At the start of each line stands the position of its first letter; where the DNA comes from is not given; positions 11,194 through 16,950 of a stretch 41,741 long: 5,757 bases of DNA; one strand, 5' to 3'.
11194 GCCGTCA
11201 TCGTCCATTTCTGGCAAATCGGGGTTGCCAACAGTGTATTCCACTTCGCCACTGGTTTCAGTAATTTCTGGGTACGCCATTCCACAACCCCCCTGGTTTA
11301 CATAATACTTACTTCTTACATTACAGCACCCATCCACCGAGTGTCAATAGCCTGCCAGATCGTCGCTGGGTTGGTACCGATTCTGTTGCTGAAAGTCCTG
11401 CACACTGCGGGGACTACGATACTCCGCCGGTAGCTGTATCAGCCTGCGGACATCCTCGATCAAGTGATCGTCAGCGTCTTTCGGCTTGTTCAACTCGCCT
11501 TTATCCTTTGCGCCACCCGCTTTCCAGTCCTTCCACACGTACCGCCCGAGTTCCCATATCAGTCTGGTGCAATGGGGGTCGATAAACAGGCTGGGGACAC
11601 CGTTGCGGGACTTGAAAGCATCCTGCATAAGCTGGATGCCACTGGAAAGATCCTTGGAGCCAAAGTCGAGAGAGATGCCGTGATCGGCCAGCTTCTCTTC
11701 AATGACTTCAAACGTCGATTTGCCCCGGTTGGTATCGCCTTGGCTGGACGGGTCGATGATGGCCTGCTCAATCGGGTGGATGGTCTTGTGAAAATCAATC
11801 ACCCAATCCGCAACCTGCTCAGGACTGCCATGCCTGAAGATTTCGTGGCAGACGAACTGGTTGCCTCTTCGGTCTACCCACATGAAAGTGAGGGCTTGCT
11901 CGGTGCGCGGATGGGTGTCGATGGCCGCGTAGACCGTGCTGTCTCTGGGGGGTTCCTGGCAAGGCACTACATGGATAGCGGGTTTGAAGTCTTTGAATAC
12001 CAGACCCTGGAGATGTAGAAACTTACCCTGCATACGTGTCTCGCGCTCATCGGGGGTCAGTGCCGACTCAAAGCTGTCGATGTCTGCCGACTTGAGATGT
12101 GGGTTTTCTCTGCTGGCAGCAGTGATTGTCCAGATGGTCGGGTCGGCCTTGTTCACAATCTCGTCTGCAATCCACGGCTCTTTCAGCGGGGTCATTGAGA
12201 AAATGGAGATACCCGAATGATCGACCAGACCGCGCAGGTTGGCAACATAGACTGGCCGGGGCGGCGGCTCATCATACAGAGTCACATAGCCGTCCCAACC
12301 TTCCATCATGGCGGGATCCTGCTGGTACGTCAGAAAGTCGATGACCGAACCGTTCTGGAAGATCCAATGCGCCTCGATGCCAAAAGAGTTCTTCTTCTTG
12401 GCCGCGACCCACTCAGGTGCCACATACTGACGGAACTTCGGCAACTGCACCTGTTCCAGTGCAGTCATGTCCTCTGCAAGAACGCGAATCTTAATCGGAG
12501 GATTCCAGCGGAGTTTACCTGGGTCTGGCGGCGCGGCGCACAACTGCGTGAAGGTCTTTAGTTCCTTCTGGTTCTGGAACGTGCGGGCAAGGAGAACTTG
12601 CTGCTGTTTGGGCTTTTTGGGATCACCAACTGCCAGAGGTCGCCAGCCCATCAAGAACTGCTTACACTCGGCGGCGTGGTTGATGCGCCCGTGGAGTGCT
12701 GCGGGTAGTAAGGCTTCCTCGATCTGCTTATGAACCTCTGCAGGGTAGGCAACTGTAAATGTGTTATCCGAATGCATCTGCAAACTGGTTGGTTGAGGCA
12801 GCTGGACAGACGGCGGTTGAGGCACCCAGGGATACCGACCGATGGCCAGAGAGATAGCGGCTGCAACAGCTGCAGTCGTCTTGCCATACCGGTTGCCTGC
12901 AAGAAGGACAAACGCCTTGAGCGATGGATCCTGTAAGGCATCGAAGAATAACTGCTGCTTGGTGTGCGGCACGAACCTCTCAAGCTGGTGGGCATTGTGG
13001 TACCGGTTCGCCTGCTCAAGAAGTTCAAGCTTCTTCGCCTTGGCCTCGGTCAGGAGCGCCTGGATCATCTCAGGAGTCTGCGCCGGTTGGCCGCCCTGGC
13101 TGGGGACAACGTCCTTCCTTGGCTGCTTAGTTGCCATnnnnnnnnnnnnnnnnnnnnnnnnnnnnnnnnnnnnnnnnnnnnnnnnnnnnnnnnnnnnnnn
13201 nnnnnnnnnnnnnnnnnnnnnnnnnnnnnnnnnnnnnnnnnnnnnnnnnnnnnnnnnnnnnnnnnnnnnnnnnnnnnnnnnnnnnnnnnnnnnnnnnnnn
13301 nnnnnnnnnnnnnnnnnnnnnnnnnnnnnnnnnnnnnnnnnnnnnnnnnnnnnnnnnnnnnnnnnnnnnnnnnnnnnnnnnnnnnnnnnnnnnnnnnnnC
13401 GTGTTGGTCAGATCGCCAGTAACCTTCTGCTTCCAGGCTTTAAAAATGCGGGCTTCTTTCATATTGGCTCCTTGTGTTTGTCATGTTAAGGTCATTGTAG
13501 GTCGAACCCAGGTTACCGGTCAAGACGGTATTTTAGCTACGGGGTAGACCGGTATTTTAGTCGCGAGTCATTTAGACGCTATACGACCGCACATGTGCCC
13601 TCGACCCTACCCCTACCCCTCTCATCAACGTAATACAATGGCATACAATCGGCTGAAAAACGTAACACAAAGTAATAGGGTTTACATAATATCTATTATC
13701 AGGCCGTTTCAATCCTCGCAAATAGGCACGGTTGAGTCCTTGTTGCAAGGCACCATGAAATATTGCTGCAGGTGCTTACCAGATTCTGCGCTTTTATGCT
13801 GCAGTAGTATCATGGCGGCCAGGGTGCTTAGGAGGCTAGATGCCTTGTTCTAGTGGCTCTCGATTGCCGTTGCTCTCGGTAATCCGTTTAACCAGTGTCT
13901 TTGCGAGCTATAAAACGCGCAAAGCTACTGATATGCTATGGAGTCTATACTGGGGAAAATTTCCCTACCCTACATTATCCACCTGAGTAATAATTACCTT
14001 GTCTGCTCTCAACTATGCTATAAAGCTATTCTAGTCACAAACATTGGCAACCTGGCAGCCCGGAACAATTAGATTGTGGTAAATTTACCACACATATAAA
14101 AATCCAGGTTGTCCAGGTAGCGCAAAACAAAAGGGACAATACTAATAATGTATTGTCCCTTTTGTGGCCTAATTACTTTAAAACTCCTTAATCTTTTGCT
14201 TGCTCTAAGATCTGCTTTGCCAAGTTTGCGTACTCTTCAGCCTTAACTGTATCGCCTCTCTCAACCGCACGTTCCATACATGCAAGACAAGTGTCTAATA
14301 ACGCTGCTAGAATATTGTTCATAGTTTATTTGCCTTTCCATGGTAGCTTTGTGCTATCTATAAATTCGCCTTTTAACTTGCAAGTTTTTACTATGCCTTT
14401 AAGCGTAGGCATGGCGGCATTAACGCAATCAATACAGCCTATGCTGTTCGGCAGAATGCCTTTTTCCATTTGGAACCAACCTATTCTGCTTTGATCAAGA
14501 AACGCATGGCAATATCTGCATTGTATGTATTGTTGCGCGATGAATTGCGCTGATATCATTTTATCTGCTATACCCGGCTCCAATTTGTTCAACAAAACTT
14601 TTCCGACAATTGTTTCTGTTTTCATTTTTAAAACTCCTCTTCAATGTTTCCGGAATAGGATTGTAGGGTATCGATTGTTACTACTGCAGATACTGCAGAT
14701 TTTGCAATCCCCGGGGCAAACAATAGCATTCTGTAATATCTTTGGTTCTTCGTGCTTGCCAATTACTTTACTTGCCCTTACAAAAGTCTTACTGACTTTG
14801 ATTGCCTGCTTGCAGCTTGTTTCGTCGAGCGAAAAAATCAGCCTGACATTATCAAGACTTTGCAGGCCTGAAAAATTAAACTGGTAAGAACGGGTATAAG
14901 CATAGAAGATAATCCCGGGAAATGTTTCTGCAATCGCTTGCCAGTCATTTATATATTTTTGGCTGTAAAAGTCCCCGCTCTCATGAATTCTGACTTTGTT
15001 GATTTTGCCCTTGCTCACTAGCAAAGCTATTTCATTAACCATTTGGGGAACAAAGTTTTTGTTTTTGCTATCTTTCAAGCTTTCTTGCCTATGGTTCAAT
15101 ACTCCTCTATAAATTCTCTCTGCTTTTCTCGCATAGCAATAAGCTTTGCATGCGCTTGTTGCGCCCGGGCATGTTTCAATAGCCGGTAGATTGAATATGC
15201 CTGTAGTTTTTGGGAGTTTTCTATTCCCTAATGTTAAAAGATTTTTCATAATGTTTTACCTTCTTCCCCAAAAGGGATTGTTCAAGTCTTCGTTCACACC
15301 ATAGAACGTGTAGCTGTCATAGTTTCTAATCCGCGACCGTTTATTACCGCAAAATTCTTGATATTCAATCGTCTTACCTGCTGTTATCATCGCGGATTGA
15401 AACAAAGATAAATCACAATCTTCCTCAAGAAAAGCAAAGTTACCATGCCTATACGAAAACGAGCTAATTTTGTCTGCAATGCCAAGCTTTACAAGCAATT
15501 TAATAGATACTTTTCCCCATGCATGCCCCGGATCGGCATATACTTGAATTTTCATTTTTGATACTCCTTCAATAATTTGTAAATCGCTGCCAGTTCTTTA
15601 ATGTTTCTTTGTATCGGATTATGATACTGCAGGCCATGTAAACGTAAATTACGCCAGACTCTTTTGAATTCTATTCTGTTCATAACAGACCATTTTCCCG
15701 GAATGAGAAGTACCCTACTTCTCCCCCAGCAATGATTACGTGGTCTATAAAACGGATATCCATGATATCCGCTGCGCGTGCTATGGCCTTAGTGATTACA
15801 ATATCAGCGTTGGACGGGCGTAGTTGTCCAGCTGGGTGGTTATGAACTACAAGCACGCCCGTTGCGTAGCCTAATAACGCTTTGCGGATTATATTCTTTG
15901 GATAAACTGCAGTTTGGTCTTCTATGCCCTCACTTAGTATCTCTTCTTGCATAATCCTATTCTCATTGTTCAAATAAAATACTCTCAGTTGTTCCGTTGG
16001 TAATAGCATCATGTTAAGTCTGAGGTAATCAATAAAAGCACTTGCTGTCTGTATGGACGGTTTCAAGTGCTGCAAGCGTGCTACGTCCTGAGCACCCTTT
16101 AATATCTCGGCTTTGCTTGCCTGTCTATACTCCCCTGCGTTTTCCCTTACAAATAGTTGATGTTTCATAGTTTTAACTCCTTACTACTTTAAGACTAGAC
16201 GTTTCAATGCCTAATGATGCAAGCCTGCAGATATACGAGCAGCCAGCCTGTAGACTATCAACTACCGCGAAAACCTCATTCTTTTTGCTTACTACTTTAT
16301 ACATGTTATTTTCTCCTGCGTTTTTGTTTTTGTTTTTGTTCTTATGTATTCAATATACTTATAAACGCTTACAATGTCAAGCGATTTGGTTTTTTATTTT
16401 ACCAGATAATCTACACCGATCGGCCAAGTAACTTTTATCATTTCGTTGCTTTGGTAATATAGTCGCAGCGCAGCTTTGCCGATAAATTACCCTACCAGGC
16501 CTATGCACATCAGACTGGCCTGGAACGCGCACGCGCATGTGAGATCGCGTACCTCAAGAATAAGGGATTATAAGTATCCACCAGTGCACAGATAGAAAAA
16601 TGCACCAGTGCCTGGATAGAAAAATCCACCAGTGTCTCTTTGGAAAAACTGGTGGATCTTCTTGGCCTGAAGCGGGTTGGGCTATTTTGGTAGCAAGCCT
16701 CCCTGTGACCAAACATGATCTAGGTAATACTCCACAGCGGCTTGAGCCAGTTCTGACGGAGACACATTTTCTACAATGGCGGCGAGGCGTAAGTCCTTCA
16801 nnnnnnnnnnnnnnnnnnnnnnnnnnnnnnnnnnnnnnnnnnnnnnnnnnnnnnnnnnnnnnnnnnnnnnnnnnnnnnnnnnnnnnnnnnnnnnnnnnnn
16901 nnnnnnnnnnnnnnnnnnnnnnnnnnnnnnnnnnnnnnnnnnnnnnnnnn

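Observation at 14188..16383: AT-rich accessory island (RadC-JAB, GP88-like Cys-cluster protein and three small proteins) with its own consensus promoter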

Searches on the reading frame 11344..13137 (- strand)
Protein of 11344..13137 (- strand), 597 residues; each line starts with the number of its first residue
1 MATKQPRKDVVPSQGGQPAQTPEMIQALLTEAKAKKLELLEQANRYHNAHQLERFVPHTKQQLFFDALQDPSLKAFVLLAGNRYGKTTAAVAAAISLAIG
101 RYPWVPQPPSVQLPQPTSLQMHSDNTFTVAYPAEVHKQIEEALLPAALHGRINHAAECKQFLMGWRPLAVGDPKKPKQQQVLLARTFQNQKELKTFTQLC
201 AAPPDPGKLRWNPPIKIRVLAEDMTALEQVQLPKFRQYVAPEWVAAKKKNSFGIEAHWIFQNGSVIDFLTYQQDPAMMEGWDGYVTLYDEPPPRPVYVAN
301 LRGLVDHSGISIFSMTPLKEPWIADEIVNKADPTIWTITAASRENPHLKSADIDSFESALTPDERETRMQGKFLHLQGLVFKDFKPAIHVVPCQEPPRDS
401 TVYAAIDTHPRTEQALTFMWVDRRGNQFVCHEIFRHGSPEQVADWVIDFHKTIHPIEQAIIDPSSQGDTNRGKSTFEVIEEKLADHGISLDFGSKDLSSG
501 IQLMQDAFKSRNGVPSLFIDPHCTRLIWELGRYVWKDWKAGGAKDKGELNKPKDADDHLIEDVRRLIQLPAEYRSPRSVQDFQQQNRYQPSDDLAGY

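Call 8: search_dna_similar(query=window:11344-13137:-, collection=phages, mode=protein, max_rows=15)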
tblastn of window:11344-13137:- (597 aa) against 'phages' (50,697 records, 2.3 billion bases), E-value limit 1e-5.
Records with a match: 18; places in all: 18; records where one place covers at least 80% of the query: 0.
Best place of each record, by identity: <60% 18.
By first word of the organism name: Arthrobacter 8; Caudoviricetes 6; Microbacterium 2; Pelagibacter 1; Cellulosimicrobium 1.
By host as written in the record: Arthrobacter sp. ATCC 21022 8; - 6; Microbacterium paraoxydans NRRL B-14843 2; Candidatus Pelagibacter sp. HTCC7211 1; Cellulosimicrobium sp. 1.
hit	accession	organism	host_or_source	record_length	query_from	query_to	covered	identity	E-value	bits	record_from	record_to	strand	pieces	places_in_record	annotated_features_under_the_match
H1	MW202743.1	Caudoviricetes sp.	Manatee Spring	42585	206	534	55%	29.6%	2e-20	102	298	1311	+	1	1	large terminase protein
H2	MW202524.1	Caudoviricetes sp.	Manatee Spring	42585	206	534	55%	29.6%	2e-20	102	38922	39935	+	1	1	large terminase protein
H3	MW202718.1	Caudoviricetes sp.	Manatee Spring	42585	206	534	55%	29.6%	2e-20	102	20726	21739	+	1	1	large terminase protein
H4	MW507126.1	Microbacterium phage Shocker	Microbacterium paraoxydans NRRL B-14843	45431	203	572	62%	25.9%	1e-11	74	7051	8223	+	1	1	17: terminase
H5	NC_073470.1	Microbacterium phage Shocker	Microbacterium paraoxydans NRRL B-14843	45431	203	572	62%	25.9%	1e-11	74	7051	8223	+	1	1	17: terminase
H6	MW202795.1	Caudoviricetes sp.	Manatee Spring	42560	215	567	59%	23.5%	2e-18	96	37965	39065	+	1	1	large terminase protein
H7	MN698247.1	Pelagibacter phage HTVC115P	Candidatus Pelagibacter sp. HTCC7211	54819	338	597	44%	24.9%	8e-9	65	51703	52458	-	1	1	terminase large subunit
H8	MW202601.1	Caudoviricetes sp.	Manatee Spring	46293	259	447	32%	29.1%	3e-11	73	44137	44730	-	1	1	large terminase protein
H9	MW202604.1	Caudoviricetes sp.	Manatee Spring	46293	259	447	32%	29.1%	3e-11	73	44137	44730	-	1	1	large terminase protein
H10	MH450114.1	Arthrobacter phage Brad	Arthrobacter sp. ATCC 21022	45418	212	389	30%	29.9%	1e-17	93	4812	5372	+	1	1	10: terminase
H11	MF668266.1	Arthrobacter phage Adat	Arthrobacter sp. ATCC 21022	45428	212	389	30%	29.9%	1e-17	93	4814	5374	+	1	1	terminase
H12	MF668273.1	Arthrobacter phage GurgleFerb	Arthrobacter sp. ATCC 21022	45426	212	389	30%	29.9%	1e-17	93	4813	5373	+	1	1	terminase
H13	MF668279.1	Arthrobacter phage Nellie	Arthrobacter sp. ATCC 21022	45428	212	389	30%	29.9%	1e-17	93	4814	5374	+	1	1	terminase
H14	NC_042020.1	Arthrobacter phage Adat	Arthrobacter sp. ATCC 21022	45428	212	389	30%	29.9%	1e-17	93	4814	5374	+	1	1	terminase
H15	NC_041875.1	Arthrobacter phage Jasmine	Arthrobacter sp. ATCC 21022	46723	214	389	29%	29.7%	3e-17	92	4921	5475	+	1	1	11: terminase large subunit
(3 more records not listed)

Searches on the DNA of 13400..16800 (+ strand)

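Call 7: search_dna_similar(query=window:13400-16800:+, collection=phages, mode=distant)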
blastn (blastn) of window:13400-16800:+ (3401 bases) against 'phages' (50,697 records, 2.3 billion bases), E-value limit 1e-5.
No match.

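Call 102: search_rna_families(source=window, start=13400, end=14200, threshold=evalue, max_evalue=1)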
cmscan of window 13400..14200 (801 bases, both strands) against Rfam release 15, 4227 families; matches with E-value up to 1: 3.
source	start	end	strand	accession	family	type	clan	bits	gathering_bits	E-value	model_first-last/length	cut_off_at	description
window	14125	14164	+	RF04352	Plastid-psbA-4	Cis-reg;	CL00153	30.8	56.8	0.0028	1-61/61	no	Plastid-psbA-4 3UTR RNA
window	14128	14167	-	RF04352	Plastid-psbA-4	Cis-reg;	CL00153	22.8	56.8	0.27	1-61/61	no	Plastid-psbA-4 3UTR RNA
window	14076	14180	+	RF01239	snR49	Gene; snRNA; snoRNA; HACA-box;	CL00038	20.2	45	0.2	1-170/170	no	Small nucleolar RNA snR49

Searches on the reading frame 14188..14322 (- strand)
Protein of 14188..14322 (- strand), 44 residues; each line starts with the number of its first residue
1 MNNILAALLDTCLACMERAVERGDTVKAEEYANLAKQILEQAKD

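Call 5: search_protein_families(library=pfam, proteins=[window:14188-14322:-], max_evalue=1)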
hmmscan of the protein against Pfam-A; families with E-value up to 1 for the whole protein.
window:14188-14322:- (44 aa): 2 families
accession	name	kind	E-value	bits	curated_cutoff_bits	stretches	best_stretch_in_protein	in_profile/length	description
PF08590.15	DUF1771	-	0.0044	17.7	28.7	1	11-43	17-49/64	Domain of unknown function (DUF1771)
PF10602.15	RPN7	-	0.053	13.6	29.6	1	7-44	71-108/174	26S proteasome subunit RPN7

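Call 6: search_protein_families(library=phrogs, proteins=[window:14188-14322:-], max_evalue=1)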
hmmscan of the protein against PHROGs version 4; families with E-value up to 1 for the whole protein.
window:14188-14322:- (44 aa): 2 families
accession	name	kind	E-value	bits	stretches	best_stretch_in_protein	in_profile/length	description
phrog_6111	-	unknown function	0.0043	18.2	1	5-43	8-45/87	-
phrog_1312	-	unknown function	0.0048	18.1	1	12-37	11-36/46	-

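Call 53: search_protein_families(library=ncbifam, proteins=[window:14188-14322:-], max_evalue=1)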
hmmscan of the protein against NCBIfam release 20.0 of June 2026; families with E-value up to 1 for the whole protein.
window:14188-14322:- (44 aa): 0 families

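Call 77: search_protein_families(library=padloc, proteins=[window:14188-14322:-], max_evalue=0.1)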
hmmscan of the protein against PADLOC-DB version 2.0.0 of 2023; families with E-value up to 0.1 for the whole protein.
window:14188-14322:- (44 aa): 0 families

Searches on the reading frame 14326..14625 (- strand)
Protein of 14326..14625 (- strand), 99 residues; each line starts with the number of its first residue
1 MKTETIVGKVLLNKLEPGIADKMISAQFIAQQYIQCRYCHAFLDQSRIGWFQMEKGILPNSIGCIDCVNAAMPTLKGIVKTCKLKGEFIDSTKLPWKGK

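Call 5: search_protein_families(library=pfam, proteins=[window:14326-14625:-], max_evalue=1)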
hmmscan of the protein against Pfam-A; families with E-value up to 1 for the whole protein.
window:14326-14625:- (99 aa): 0 families

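Call 6: search_protein_families(library=phrogs, proteins=[window:14326-14625:-], max_evalue=1)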
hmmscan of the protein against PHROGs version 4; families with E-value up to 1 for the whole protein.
window:14326-14625:- (99 aa): 1 family
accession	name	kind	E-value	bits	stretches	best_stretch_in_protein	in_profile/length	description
phrog_38286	-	unknown function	0.12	13.2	1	35-69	4-39/45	-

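Call 28: find_homologous_proteins(query=window:14326-14625:-)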
Query window:14326-14625:- (99 aa): 2 proteins with E <= 0.001 among 2 candidates.
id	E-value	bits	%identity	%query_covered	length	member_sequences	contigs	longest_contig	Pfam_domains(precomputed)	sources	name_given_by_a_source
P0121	1.4e-61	223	100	100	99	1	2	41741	-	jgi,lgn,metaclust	metaclust:\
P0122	5.3e-46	173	76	99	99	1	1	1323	-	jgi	jgi:hypothetical protein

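Call 53: search_protein_families(library=ncbifam, proteins=[window:14326-14625:-], max_evalue=1)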
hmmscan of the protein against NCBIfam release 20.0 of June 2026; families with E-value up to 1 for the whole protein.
window:14326-14625:- (99 aa): 0 families

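Call 77: search_protein_families(library=padloc, proteins=[window:14326-14625:-], max_evalue=0.1)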
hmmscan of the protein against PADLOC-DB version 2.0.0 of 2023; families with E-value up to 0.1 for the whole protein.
window:14326-14625:- (99 aa): 0 families

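Call 92: find_encoding_contigs(protein=P0122, flank=5000, max_places=4)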
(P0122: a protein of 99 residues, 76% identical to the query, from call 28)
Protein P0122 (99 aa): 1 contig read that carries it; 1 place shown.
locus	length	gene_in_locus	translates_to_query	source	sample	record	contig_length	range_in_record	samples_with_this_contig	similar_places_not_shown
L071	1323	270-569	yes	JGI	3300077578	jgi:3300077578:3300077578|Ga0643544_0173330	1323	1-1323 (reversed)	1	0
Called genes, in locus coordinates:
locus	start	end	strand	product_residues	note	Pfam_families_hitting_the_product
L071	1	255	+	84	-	?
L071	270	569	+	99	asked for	-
